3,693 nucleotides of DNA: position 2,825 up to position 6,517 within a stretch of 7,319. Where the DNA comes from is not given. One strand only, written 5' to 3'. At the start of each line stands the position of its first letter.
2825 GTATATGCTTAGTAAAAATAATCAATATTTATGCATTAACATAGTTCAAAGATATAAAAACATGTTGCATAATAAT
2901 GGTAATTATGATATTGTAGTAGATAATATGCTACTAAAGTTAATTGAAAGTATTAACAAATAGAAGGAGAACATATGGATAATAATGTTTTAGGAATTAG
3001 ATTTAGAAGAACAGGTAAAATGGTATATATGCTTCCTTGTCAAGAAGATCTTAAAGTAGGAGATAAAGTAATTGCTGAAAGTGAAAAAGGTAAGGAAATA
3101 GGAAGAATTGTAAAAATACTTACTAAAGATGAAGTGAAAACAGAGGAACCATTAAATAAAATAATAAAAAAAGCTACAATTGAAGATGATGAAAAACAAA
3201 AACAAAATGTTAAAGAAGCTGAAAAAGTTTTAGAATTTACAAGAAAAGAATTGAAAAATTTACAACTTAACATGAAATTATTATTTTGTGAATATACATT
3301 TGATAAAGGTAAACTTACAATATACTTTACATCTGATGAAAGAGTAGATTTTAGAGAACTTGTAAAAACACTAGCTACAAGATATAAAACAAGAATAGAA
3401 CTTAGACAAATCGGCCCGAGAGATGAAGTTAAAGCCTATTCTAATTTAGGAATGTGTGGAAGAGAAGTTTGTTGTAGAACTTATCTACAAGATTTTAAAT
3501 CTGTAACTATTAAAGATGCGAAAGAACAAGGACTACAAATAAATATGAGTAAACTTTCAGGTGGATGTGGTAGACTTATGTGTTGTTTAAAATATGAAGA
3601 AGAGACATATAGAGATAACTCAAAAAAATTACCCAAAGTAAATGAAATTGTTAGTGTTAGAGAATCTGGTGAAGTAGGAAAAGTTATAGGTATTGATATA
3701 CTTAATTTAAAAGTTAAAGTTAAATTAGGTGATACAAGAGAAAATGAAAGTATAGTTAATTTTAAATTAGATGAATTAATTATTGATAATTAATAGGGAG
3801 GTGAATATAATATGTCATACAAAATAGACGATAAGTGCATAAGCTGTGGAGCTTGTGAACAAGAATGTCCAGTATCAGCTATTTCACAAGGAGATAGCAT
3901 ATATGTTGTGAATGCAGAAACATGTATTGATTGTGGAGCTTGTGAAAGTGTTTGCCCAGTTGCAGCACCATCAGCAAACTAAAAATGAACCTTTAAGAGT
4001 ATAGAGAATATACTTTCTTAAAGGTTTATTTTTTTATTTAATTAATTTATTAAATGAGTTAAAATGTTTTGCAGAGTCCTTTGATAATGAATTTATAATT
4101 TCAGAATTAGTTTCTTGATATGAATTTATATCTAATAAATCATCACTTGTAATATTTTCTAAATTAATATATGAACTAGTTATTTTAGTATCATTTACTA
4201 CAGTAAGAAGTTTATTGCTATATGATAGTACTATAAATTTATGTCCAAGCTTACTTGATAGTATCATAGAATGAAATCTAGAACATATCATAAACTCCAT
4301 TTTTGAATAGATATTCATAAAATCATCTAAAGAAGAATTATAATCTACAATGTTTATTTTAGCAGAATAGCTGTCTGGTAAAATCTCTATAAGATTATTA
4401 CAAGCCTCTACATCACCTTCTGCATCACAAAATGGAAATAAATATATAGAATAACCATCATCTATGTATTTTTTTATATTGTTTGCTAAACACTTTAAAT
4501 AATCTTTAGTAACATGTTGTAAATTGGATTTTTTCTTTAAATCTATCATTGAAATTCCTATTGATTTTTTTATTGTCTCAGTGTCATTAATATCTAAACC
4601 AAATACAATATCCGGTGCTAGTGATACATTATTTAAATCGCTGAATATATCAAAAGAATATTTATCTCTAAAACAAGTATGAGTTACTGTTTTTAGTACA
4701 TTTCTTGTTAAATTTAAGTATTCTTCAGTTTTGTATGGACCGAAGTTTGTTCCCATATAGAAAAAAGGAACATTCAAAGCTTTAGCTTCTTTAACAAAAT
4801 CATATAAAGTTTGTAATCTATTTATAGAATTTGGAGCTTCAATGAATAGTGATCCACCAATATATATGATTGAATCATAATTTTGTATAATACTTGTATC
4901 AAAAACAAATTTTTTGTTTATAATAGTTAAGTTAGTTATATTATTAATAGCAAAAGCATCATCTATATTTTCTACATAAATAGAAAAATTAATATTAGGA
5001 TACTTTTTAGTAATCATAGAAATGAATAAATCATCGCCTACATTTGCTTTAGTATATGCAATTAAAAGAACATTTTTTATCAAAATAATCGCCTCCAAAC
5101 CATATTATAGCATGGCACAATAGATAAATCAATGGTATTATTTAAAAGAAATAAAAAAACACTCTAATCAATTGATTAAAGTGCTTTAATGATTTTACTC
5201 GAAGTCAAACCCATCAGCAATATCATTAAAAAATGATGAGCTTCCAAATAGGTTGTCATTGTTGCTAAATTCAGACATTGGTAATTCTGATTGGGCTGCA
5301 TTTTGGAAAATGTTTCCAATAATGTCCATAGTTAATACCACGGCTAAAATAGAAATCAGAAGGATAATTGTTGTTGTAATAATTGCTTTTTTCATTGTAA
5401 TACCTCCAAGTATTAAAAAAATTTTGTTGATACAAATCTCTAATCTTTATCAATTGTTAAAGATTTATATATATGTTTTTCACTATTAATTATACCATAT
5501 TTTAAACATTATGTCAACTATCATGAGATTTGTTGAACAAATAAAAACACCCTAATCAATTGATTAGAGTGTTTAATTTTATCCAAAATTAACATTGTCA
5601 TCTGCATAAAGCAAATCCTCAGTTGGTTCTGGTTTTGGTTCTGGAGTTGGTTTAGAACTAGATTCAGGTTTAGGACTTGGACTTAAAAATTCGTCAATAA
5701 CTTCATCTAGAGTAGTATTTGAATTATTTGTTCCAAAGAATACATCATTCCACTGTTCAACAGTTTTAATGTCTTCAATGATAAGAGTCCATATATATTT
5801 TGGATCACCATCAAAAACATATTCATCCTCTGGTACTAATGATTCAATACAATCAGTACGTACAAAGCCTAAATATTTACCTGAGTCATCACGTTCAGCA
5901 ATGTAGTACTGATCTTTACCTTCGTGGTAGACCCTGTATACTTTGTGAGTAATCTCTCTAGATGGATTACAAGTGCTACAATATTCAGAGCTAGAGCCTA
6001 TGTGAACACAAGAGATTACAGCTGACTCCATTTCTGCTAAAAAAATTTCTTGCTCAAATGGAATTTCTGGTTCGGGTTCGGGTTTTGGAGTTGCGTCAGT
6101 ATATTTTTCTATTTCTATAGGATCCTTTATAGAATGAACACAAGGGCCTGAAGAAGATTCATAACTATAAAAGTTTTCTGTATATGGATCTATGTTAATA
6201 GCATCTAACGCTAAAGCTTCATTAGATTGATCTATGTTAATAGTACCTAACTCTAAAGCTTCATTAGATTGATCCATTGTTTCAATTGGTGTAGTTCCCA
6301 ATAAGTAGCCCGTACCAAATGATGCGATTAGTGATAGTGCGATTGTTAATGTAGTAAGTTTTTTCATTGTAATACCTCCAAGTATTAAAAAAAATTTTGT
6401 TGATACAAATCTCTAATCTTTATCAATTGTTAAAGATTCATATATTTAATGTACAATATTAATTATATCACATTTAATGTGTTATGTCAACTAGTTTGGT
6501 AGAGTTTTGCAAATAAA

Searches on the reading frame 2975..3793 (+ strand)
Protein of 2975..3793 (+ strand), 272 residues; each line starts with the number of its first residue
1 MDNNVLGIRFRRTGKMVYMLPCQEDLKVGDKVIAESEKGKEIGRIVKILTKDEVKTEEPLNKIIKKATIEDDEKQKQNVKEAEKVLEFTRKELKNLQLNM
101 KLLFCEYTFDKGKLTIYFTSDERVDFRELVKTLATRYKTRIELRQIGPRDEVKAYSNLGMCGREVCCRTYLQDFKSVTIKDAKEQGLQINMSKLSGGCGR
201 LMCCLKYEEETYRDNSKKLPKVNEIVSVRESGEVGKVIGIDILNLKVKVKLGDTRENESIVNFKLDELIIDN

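Call 9: search_protein_families(library=pfam, proteins=[window:2975-3793:+], max_evalue=0.1)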
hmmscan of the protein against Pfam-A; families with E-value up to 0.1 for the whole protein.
window:2975-3793:+ (272 aa): 2 families
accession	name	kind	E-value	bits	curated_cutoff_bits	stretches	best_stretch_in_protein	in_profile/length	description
PF04468.17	PSP1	-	2.9e-29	101.6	27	1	62-146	2-86/86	PSP1 C-terminal conserved region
PF21894.1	N4_RNAP_helical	-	0.017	15.5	27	1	65-106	136-176/216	Bacteriophage N4 RNA polymerase, helical domain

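Call 30: find_homologous_proteins(query=window:2975-3793:+, max_evalue=1e-40)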
Query window:2975-3793:+ (272 aa): 7948 proteins with E <= 1e-40 among 8000 candidates; the best 120 are listed.
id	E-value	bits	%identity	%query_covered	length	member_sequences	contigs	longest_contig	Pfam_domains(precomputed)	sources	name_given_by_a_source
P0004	9.4e-171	584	100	100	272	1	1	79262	PF28472.1,PF04468.18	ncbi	-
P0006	4.2e-111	388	67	97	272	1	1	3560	PF28472.1,PF04468.18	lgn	-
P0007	8.0e-107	374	63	98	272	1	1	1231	PF28472.1,PF04468.18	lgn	-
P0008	1.2e-106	374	64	97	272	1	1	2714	PF28472.1,PF04468.18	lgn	-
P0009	9.3e-106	371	63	97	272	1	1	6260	PF28472.1,PF04468.18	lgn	-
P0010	1.5e-104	367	64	97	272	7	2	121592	PF28472.1,PF04468.18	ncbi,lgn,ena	-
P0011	3.0e-104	366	62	98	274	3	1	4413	PF28472.1,PF04468.18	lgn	-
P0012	1.7e-103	363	63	97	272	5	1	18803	PF28472.1,PF04468.18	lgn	-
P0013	2.3e-103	363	62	97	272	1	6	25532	PF28472.1,PF04468.18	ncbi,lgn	ncbi:MAG: regulatory iron-sulfur-containing complex subunit RicT [Clostridia bacterium]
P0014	3.2e-103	362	62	98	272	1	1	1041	PF28472.1,PF04468.18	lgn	-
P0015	5.3e-103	362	64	97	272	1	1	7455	PF28472.1,PF04468.18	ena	-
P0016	9.6e-103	361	61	97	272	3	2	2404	PF28472.1,PF04468.18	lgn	-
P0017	4.2e-102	359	63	97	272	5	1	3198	PF28472.1,PF04468.18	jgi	-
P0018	4.8e-101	355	62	97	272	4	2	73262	PF28472.1,PF04468.18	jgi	jgi:cell fate regulator YaaT (PSP1 superfamily)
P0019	6.8e-101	355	63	97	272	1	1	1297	PF28472.1,PF04468.18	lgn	-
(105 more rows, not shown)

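Call 31: find_encoding_contigs(protein=P0010, flank=10000, max_places=3)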
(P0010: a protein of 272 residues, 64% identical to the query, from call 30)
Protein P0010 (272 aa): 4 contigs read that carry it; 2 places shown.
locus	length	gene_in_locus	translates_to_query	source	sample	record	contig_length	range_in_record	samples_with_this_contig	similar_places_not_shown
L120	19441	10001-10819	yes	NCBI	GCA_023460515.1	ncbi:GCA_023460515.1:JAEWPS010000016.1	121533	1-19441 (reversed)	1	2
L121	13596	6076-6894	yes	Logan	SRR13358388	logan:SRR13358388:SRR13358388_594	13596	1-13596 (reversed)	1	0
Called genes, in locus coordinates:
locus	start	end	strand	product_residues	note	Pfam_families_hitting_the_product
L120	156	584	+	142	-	-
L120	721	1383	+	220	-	-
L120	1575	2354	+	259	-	PF18928:DUF5677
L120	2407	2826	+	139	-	PF04326:SLFN_AlbA_2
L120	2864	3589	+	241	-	-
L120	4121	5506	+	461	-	-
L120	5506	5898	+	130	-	PF01648:ACPS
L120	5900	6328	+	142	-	-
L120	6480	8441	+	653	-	PF00133:tRNA-synt_1, PF01406:tRNA-synt_1e (faint), PF09334:tRNA-synt_1g, PF00133:tRNA-synt_1, PF01588:tRNA_bind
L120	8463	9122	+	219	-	PF10502:Peptidase_S26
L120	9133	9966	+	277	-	PF13177:DNA_pol3_delta2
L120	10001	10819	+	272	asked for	PF04468:PSP1, PF28472:PSP1_3rd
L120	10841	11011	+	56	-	PF13237:Fer4_10, PF00037:Fer4, PF12837:Fer4_6 (weak), PF14697:Fer4_21, PF12838:Fer4_7, PF13187:Fer4_9, PF00037:Fer4, PF12837:Fer4_6, +8 more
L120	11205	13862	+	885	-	PF00535:Glycos_transf_2, PF13641:Glyco_tranf_2_3, PF04464:Glyphos_transf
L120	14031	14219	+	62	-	-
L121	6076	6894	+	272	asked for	PF04468:PSP1, PF28472:PSP1_3rd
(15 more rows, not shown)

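Call 32: find_encoding_contigs(protein=P0009, flank=10000, max_places=2)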
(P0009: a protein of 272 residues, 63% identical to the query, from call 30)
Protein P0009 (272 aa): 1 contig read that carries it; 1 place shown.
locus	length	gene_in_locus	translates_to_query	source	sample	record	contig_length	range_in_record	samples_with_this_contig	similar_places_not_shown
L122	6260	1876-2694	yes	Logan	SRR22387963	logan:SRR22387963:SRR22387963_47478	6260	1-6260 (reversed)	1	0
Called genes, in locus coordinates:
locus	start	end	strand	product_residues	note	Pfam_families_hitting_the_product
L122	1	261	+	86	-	?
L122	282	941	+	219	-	PF10502:Peptidase_S26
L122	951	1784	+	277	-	PF13177:DNA_pol3_delta2, PF00004:AAA (weak)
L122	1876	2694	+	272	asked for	PF04468:PSP1, PF28472:PSP1_3rd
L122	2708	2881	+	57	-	PF00037:Fer4, PF13237:Fer4_10, PF14697:Fer4_21, PF12838:Fer4_7, PF13187:Fer4_9, PF12797:Fer4_2 (weak), PF00037:Fer4, PF12837:Fer4_6, +7 more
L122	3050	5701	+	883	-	PF00535:Glycos_transf_2, PF13641:Glyco_tranf_2_3, PF04464:Glyphos_transf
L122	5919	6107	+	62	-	-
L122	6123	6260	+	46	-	?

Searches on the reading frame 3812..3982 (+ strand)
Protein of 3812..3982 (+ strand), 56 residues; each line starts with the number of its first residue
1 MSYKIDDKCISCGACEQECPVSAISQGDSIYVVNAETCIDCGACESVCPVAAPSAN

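Call 9: search_protein_families(library=pfam, proteins=[window:3812-3982:+], max_evalue=0.1)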
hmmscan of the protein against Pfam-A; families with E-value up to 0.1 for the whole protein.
window:3812-3982:+ (56 aa): 15 families
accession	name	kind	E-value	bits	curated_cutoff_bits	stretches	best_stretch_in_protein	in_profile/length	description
PF00037.32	Fer4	-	1.1e-16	60.3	21.1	2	4-25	3-24/24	4Fe-4S binding domain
PF12797.12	Fer4_2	-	1.8e-12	46.8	24.5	2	31-50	3-22/22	4Fe-4S binding domain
PF12837.12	Fer4_6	-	1.1e-11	44.5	25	2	32-52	3-23/24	4Fe-4S binding domain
PF12838.12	Fer4_7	-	1.2e-10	42.2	27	1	8-52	1-52/52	4Fe-4S dicluster domain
PF13237.11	Fer4_10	-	2.4e-10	40.6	25.5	1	4-49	4-53/53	4Fe-4S dicluster domain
PF13183.11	Fer4_8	-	3.2e-10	40.8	27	2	7-26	3-22/68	4Fe-4S dicluster domain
PF13187.11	Fer4_9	-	1.6e-09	38.1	27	1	8-50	1-49/52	4Fe-4S dicluster domain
PF14697.11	Fer4_21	-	2e-09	37.9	35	1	6-50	4-53/59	4Fe-4S dicluster domain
PF12800.12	Fer4_4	-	4.8e-09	36.2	24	2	36-50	2-16/17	4Fe-4S binding domain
PF25160.1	LdpA_Fe-S-bd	-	2.7e-08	33.9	27.6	2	15-51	9-41/49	LdpA Fe-S cluster-binding domain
PF12798.12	Fer4_3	-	2.1e-07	31.7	27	2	9-23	1-15/15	4Fe-4S binding domain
PF13484.11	Fer4_16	-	4.5e-07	31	30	2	8-39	1-30/66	4Fe-4S double cluster binding domain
PF13534.11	Fer4_17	-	4.6e-05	24.3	22.2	2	34-50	42-58/61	4Fe-4S dicluster domain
PF13370.11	Fer4_13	-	0.00024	22.2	24.5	1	33-49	1-17/58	4Fe-4S single cluster domain of Ferredoxin I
PF17179.9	Fer4_22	-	0.017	16.4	27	0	37-50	1-14/95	4Fe-4S dicluster domain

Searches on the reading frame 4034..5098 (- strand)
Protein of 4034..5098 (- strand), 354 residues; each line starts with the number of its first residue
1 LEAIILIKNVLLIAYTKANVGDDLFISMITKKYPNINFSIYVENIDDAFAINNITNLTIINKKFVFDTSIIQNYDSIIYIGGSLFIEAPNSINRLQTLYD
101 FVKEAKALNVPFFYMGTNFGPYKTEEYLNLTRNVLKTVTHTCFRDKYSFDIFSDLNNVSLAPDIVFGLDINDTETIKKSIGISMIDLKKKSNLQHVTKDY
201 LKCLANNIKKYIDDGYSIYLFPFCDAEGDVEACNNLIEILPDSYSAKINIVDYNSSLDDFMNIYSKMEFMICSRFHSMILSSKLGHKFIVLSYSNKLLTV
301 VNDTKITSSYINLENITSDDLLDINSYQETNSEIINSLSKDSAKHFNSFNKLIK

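Call 9: search_protein_families(library=pfam, proteins=[window:4034-5098:-], max_evalue=0.1)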
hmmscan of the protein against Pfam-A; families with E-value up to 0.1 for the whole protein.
window:4034-5098:- (354 aa): 2 families
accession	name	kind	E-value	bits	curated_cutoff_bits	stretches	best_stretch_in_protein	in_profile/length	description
PF04230.19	PS_pyruv_trans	-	4e-37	129.1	25.3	1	19-295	1-280/280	Polysaccharide pyruvyl transferase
PF22558.3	REase-ARP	-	0.095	12.7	27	0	121-160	181-220/270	Restriction Endonuclease associating with ARP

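Call 18: find_encoding_contigs(protein=window:4034-5098:-, flank=10000, max_places=10)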
Protein window:4034-5098:- (354 aa): no gene with exactly this product is on record in the collection.

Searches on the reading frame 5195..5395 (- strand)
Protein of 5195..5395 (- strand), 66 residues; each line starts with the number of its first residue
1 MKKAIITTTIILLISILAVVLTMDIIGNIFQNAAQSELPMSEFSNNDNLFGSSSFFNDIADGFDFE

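Call 9: search_protein_families(library=pfam, proteins=[window:5195-5395:-], max_evalue=0.1)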
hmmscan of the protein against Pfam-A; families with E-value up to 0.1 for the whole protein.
window:5195-5395:- (66 aa): 0 families

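Call 49: search_protein_families(library=ncbifam, proteins=[window:5195-5395:-], max_evalue=1)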
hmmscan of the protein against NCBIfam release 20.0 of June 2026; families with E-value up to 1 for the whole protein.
window:5195-5395:- (66 aa): 1 family
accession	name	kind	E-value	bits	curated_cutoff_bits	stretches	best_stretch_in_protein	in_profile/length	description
NF053721.1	PA3694_fam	subfamily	0.0067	16.9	60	1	7-44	5-42/94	PA3694 family proteiin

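Call 50: search_protein_families(library=phrogs, proteins=[window:5195-5395:-], max_evalue=1)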
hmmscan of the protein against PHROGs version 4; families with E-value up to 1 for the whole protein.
window:5195-5395:- (66 aa): 2 families
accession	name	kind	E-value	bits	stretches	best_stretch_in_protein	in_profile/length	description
phrog_19771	-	unknown function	0.032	14.6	1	2-36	9-43/240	-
phrog_3098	-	unknown function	0.38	11.8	1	3-26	6-30/37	-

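Call 55: find_homologous_proteins(query=window:5195-5395:-, max_evalue=0.01)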
Query window:5195-5395:- (66 aa): 1 proteins with E <= 0.01 among 1 candidates.
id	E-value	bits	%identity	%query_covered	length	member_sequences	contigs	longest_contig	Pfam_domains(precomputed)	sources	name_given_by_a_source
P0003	4.9e-33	129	100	100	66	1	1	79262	-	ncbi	-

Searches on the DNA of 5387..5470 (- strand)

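Call 59: build_rna_model(alignment_id=A4, structure=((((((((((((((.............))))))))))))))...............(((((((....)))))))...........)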
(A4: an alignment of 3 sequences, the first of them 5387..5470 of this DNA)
Model R1 built from alignment A4 (3 sequences, 85 columns); structure: as given.
model positions 84; base pairs 21; branch points 1; effective number of sequences 1.08; information 0.676 bits per position. Calibrated on 0.2 Mb of random sequence (short: E-values are rough).
structure used (alignment columns):
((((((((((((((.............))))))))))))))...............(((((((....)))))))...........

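Call 61: search_with_rna_model(model_id=R1, sources=[window, L120, L121, L122, L124, L125, L126, L127], max_evalue=10)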
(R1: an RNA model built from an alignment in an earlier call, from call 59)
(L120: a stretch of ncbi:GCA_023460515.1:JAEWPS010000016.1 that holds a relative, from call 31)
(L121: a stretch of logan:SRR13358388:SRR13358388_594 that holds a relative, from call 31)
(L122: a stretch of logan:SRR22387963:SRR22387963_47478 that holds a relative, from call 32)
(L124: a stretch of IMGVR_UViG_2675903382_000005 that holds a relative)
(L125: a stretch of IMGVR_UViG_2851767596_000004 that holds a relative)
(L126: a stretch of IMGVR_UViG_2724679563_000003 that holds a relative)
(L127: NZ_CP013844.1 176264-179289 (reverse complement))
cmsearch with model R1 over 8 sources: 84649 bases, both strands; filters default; matches with E-value up to 10: 25.
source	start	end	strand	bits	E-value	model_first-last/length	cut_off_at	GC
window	5387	5470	-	106.2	3.1e-18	1-84/84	no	0.19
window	6359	6443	-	104.4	7.1e-18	1-84/84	no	0.2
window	7237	7319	-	102.7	1.6e-17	1-84/84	no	0.2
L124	4946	4998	-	24.8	0.032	1-84/84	no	0.19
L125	4322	4374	-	24.8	0.032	1-84/84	no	0.19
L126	10554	10606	+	24.8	0.032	1-84/84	no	0.19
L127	1475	1527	+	24.8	0.032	1-84/84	no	0.19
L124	4543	4572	+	17.6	0.85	5-37/84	no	0.23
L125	3919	3948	+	17.6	0.85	5-37/84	no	0.23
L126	10980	11009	-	17.6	0.85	5-37/84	no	0.23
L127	1901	1930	-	17.6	0.85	5-37/84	no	0.23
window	1549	1626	-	17.4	0.94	1-84/84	no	0.32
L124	11336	11425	-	15.4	2.3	1-84/84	no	0.2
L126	4127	4216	+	15.4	2.3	1-84/84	no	0.2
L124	5080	5131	-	14.7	3.2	1-84/84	no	0.21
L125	4456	4507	-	14.7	3.2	1-84/84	no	0.21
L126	10421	10472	+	14.7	3.2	1-84/84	no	0.21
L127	1342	1393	+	14.7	3.2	1-84/84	no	0.21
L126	1857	1913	+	14.1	4.1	1-84/84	no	0.25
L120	9213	9269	-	13.7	5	1-84/84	no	0.32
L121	5288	5344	-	13.7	5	1-84/84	no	0.32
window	5430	5470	+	13.2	6.3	1-41/84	no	0.17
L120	4277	4351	-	12.3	9.3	1-84/84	no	0.21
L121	352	426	-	12.3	9.3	1-84/84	no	0.21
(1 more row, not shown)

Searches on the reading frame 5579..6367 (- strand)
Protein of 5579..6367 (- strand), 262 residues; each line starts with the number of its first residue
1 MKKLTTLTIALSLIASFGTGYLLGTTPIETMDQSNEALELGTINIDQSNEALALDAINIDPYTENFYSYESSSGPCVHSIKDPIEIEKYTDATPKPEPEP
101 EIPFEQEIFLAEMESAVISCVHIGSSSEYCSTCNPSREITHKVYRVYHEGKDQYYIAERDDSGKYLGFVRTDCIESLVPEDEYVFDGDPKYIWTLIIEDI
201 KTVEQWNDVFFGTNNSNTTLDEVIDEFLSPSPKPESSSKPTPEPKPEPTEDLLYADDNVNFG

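Call 9: search_protein_families(library=pfam, proteins=[window:5579-6367:-], max_evalue=0.1)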
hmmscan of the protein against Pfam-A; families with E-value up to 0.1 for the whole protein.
window:5579-6367:- (262 aa): 1 family
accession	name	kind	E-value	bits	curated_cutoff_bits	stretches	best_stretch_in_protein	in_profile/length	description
PF05887.16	Trypan_PARP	-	0.071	13.5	100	0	228-249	91-112/134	Procyclic acidic repetitive protein (PARP)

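Call 17: find_encoding_contigs(protein=window:5579-6367:-, flank=10000, max_places=10)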
Protein window:5579-6367:- (262 aa): no gene with exactly this product is on record in the collection.

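Call 23: list_cluster_members(proteins=[P0001, window:5579-6367:-, window:5195-5395:-, window:2975-3793:+, window:2127-2963:+])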
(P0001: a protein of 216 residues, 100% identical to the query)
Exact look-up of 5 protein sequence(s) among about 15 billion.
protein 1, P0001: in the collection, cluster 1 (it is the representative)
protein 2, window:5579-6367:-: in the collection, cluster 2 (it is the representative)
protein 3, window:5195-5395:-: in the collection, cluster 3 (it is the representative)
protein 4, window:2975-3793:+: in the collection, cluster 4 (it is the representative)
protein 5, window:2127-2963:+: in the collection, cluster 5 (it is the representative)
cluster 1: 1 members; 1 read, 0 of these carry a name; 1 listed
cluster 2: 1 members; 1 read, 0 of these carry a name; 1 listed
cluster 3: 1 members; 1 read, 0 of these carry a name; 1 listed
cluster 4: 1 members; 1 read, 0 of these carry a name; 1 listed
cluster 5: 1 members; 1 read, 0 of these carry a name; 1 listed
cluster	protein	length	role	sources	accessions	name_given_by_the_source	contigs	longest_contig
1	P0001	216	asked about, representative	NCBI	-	-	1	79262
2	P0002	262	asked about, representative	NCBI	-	-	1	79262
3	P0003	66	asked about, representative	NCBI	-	-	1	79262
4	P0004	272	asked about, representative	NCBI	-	-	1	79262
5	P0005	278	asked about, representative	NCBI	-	-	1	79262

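Call 29: search_protein_representatives(alignment_id=A2)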
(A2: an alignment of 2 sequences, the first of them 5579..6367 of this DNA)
Query: 2 sequences, 262 profile positions. Proteins with E-value up to 0.001 (for the whole library): 2; up to 1e-10: 2; up to 1e-30: 2. The best 2 are listed.
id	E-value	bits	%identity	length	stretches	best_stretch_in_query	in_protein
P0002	5.6e-157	537.3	-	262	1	1-262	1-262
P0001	2.3e-116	404.2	-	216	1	1-248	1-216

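Call 49: search_protein_families(library=ncbifam, proteins=[window:5579-6367:-], max_evalue=1)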
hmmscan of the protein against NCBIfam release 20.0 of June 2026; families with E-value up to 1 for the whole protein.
window:5579-6367:- (262 aa): 0 families

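Call 50: search_protein_families(library=phrogs, proteins=[window:5579-6367:-], max_evalue=1)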
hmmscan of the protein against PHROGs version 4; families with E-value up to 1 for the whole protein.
window:5579-6367:- (262 aa): 3 families
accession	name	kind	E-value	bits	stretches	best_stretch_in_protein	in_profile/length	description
phrog_15846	-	unknown function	0.28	12.6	1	221-249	45-73/112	-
phrog_33317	-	unknown function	0.33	12.2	0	228-248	81-101/121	-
phrog_22773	-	unknown function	0.72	11.1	0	90-113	63-86/106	-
